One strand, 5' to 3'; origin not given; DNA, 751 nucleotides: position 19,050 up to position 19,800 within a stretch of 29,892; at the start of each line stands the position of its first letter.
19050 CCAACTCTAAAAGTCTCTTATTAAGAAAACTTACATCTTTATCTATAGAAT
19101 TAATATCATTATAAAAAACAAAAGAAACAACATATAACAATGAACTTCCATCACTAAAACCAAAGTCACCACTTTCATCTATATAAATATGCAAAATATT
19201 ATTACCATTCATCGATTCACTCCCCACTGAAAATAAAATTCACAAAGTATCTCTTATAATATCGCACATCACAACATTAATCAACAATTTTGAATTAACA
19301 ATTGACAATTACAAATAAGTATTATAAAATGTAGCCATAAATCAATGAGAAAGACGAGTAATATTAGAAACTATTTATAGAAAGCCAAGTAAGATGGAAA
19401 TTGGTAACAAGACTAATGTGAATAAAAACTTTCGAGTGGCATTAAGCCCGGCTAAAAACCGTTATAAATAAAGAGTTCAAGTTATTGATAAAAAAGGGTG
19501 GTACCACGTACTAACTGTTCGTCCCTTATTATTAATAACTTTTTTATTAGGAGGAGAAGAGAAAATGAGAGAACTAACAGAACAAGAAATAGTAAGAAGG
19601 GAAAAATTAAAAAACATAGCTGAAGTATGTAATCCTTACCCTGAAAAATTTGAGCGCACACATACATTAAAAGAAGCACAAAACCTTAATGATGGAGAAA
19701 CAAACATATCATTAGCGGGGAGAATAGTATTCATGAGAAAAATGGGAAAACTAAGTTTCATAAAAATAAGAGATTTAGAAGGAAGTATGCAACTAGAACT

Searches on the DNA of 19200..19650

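Call 4: search_rna_families(source=window, start=19200, end=19650, threshold=evalue, max_evalue=10, show_alignments=3)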
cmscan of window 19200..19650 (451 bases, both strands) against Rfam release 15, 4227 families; matches with E-value up to 10: 4.
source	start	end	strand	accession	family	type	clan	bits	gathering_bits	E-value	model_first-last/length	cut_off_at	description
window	19336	19529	+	RF00230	T-box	Cis-reg; leader;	-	91.4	93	8.5e-21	1-219/219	no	T-box leader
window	19246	19335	-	RF00853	mir-304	Gene; miRNA;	-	16.7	99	1.3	1-88/88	no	mir-304 microRNA precursor family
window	19488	19576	+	RF00516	ylbH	Cis-reg; leader;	-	13.8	50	1.7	1-122/122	no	ylbH leader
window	19465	19484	+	RF00180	REN-SRE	Cis-reg;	-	10.6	41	8.5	1-37/37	no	Renin stability regulatory element (REN-SRE)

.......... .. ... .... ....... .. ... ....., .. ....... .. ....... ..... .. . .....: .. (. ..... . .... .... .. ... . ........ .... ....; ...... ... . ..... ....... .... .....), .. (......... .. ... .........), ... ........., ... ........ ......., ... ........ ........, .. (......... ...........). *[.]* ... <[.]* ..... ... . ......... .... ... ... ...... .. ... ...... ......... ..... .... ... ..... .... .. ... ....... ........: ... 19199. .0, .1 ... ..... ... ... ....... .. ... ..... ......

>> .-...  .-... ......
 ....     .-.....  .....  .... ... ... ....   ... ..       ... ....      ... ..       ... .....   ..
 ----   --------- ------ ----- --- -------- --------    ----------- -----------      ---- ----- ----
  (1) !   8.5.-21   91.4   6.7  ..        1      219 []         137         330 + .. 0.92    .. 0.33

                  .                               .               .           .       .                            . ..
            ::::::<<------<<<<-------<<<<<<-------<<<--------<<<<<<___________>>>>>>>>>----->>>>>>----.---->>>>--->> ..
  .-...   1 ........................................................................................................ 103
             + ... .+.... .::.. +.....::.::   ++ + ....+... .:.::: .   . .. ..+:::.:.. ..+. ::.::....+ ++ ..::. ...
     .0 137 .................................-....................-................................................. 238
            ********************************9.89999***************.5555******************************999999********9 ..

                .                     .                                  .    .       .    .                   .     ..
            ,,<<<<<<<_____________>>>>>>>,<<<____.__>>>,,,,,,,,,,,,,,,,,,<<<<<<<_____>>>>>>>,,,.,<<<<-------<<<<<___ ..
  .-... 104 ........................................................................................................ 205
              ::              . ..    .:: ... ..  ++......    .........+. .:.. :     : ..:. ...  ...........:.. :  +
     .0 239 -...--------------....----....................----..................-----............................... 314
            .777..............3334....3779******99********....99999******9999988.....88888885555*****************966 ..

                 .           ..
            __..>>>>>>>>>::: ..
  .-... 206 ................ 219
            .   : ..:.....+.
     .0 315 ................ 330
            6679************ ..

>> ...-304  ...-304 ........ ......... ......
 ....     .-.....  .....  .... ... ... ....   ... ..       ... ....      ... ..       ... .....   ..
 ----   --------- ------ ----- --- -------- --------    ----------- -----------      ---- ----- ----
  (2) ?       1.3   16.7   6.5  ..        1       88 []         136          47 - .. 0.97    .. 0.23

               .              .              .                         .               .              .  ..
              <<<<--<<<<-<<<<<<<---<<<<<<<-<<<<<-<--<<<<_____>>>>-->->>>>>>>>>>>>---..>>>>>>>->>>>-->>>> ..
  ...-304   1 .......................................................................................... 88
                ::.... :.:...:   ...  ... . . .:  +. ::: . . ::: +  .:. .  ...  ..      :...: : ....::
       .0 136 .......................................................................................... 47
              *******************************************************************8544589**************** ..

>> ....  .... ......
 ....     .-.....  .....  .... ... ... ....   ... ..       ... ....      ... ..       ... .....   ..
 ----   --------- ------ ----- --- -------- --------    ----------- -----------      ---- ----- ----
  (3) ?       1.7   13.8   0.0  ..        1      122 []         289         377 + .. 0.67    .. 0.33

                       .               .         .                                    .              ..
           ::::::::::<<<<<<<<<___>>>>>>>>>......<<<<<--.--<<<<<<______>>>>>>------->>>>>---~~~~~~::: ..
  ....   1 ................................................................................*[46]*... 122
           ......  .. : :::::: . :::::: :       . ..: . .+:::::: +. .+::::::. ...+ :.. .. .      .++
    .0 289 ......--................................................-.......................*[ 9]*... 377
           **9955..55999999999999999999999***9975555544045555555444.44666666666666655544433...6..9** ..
